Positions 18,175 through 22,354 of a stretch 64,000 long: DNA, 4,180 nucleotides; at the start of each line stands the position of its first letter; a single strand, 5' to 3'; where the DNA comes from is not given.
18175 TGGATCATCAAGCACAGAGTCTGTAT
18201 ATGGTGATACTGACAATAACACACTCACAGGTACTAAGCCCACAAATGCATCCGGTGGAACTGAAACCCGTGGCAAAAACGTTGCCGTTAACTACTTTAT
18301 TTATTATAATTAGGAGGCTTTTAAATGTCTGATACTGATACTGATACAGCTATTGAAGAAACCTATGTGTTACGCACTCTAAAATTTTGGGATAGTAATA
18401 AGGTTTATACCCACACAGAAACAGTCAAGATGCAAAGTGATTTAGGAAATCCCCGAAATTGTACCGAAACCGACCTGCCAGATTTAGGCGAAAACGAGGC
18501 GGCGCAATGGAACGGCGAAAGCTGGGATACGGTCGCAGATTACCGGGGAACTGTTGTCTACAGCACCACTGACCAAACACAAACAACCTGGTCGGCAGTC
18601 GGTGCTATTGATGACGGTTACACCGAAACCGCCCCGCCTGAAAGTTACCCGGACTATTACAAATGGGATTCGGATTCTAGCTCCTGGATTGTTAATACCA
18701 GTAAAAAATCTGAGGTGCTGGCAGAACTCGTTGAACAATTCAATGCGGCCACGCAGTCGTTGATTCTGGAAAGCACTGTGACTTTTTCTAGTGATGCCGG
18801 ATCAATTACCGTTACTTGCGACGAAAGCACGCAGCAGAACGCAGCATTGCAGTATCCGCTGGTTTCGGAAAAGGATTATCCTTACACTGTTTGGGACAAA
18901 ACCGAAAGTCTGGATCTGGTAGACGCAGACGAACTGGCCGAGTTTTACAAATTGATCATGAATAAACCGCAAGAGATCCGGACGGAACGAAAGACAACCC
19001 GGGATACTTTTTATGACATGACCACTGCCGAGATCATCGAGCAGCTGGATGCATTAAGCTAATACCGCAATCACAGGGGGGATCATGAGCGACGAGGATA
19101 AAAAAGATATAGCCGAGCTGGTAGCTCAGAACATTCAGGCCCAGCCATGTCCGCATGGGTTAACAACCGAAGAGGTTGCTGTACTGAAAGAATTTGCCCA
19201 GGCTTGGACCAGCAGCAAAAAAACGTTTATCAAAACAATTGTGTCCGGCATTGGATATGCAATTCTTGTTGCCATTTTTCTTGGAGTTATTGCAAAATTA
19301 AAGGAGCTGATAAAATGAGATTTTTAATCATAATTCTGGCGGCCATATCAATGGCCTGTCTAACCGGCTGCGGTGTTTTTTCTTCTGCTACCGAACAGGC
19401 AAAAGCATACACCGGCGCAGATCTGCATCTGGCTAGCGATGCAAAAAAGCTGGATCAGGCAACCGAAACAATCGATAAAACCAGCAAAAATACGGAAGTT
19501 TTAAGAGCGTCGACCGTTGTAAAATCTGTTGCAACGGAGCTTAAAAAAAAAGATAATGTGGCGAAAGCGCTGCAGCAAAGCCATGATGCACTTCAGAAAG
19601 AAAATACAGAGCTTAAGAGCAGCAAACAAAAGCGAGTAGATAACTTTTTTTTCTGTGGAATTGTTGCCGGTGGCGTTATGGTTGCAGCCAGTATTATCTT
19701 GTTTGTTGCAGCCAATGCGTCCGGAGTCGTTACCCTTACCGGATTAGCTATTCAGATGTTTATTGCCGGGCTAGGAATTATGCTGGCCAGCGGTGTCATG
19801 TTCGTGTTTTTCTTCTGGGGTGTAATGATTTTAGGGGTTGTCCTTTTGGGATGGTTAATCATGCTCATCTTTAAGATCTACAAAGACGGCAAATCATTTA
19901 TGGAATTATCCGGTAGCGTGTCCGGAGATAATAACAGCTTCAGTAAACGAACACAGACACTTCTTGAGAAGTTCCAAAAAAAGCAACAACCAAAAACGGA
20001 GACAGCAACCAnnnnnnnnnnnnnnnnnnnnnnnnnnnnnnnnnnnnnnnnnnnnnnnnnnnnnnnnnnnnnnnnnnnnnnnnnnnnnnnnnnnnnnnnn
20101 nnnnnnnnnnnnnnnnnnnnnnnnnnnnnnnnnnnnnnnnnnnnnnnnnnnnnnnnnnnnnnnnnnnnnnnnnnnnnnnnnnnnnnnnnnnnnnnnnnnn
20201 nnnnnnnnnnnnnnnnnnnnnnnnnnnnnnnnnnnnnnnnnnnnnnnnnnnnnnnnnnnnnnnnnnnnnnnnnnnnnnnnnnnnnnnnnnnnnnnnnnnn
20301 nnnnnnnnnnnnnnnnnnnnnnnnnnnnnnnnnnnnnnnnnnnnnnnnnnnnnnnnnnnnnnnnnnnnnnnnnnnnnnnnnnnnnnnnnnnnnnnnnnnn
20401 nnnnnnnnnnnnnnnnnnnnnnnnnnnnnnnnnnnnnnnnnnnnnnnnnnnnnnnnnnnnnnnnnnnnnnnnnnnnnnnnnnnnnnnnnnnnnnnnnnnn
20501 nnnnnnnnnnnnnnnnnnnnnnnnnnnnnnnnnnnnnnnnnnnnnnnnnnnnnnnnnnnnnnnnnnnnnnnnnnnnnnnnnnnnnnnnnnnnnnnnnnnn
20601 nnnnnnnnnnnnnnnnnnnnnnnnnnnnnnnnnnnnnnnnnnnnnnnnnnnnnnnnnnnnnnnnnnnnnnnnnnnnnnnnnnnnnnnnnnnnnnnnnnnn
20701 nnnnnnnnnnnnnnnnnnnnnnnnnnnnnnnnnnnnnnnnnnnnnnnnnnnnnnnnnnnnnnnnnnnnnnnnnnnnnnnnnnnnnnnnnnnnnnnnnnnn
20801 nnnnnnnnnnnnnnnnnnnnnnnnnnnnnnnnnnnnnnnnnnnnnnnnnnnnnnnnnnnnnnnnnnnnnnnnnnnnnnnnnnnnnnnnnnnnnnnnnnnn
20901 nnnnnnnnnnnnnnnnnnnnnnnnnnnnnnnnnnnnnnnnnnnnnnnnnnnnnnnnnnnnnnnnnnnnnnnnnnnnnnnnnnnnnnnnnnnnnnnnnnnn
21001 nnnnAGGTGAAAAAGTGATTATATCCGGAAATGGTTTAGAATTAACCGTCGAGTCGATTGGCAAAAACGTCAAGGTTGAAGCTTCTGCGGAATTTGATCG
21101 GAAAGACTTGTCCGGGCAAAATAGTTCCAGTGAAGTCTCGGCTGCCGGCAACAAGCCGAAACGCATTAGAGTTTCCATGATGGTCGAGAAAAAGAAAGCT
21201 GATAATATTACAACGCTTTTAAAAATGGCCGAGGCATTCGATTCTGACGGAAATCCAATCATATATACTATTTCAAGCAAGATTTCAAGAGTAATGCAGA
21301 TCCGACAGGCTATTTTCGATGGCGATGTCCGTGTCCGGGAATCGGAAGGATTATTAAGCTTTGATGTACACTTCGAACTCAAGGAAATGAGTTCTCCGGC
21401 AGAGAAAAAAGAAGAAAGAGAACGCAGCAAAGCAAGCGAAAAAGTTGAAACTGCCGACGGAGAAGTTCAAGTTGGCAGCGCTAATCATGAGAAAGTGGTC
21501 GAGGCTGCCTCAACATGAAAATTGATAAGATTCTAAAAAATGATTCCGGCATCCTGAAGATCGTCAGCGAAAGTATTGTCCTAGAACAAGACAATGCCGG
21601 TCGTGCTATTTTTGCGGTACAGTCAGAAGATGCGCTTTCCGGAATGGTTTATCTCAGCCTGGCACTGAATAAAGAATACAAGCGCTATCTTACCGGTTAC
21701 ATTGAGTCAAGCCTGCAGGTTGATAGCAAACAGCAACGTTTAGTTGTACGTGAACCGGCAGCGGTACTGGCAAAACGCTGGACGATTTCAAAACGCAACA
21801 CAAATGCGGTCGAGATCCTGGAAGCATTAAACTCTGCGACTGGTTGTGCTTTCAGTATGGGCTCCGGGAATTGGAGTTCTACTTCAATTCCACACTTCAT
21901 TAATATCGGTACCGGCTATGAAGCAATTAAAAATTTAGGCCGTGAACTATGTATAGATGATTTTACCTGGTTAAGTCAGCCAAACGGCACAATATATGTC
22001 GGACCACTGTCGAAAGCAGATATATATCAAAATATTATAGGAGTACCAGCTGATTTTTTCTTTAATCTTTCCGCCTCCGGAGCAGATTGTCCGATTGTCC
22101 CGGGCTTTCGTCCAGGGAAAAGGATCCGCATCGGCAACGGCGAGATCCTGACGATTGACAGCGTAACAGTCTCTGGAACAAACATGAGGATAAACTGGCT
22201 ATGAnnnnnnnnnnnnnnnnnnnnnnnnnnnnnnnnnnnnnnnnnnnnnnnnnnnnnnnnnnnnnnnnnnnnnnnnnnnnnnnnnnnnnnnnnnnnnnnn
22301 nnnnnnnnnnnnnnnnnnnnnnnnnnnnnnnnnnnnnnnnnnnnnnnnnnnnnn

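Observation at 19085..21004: The lysis-position cassette has no recognisable endolysin: holin-like protein + lipoprotein/multi-TM protein + His/Asp metal-hydrolase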

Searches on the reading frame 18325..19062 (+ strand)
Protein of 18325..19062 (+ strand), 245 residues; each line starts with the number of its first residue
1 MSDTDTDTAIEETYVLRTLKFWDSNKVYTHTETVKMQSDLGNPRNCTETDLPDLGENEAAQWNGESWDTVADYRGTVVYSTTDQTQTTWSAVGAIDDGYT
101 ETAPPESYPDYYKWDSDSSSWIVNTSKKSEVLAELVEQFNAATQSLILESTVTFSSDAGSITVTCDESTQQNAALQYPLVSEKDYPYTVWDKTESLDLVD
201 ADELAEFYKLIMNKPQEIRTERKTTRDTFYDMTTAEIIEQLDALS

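Call 4: search_protein_families(library=pfam, proteins=[window:18325-19062:+], max_evalue=0.1)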
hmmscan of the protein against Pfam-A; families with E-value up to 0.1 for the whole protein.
window:18325-19062:+ (245 aa): 0 families

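Call 5: search_protein_families(library=phrogs, proteins=[window:18325-19062:+], max_evalue=0.1)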
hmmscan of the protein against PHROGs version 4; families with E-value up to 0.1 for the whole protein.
window:18325-19062:+ (245 aa): 7 families
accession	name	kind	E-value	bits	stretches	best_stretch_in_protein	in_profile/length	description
phrog_1807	-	tail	1.5e-17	65.1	1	29-215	26-207/241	tail fiber protein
phrog_105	-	tail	1.4e-16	61.5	1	25-140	32-144/239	tail fiber assembly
phrog_15280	-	unknown function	1.2e-05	26.3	1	62-130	66-131/143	-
phrog_7290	-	tail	5.5e-05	24.3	1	25-101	27-106/112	tail fiber assembly protein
phrog_3916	-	tail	0.016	16.2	1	69-137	58-121/177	tail fiber assembly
phrog_2618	-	unknown function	0.016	16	1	56-147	15-94/197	-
phrog_28468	-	head and packaging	0.024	14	1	122-216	397-494/718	minor head protein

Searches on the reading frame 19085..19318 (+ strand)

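Call 4: search_protein_families(library=pfam, proteins=[window:19085-19318:+], max_evalue=0.1)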
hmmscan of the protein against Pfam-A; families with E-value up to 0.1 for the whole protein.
window:19085-19318:+ (77 aa): 1 family
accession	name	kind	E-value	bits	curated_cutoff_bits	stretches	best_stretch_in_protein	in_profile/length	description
PF20303.3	YLATT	-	0.057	13.7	26.7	1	43-70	29-56/107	YEATS-Like-Associating Three TM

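Call 5: search_protein_families(library=phrogs, proteins=[window:19085-19318:+], max_evalue=0.1)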
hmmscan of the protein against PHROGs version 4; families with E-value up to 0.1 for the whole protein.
window:19085-19318:+ (77 aa): 2 families
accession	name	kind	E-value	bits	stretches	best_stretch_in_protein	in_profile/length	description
phrog_10540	-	unknown function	0.00068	20.9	1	31-73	49-91/97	-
phrog_20464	-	unknown function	0.027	15.8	1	51-72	36-57/60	-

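Call 9: search_protein_families(library=ncbifam, proteins=[window:19085-19318:+], max_evalue=0.01)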
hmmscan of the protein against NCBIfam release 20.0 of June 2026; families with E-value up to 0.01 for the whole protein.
window:19085-19318:+ (77 aa): 0 families

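Call 67: search_protein_families(library=padloc, proteins=[window:19085-19318:+], max_evalue=0.01)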
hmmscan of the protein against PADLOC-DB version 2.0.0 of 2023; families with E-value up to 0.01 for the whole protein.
window:19085-19318:+ (77 aa): 1 family
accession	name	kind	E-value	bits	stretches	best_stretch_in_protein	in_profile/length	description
PDLC04804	PDC-S02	-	0.0043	14.7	1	4-48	56-101/203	-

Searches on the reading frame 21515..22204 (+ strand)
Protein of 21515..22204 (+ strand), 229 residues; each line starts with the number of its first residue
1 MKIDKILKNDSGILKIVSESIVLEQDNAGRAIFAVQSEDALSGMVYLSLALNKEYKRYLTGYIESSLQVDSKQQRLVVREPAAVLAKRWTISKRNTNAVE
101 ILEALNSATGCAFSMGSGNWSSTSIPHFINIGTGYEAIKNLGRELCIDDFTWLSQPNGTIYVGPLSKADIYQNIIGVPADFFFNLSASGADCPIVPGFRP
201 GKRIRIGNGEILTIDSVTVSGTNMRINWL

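Call 4: search_protein_families(library=pfam, proteins=[window:21515-22204:+], max_evalue=0.1)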
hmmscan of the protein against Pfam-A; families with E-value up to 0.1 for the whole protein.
window:21515-22204:+ (229 aa): 2 families
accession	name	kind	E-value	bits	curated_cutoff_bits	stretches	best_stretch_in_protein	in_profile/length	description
PF13531.11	SBP_bac_11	-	0.019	15.1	25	1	10-109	126-216/227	Bacterial extracellular solute-binding protein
PF25506.1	TIM-barrel_MTC6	-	0.025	14.5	27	1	3-132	132-254/281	MTC6 partial TIM-barrel domain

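Call 5: search_protein_families(library=phrogs, proteins=[window:21515-22204:+], max_evalue=0.1)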
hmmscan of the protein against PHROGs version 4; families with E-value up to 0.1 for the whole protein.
window:21515-22204:+ (229 aa): 1 family
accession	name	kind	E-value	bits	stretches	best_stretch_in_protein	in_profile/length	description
phrog_2258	-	tail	2.2e-39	136.4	1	1-228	1-227/544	baseplate protein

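Call 9: search_protein_families(library=ncbifam, proteins=[window:21515-22204:+], max_evalue=0.01)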
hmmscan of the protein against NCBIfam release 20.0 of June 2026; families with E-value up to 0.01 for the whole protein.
window:21515-22204:+ (229 aa): 0 families
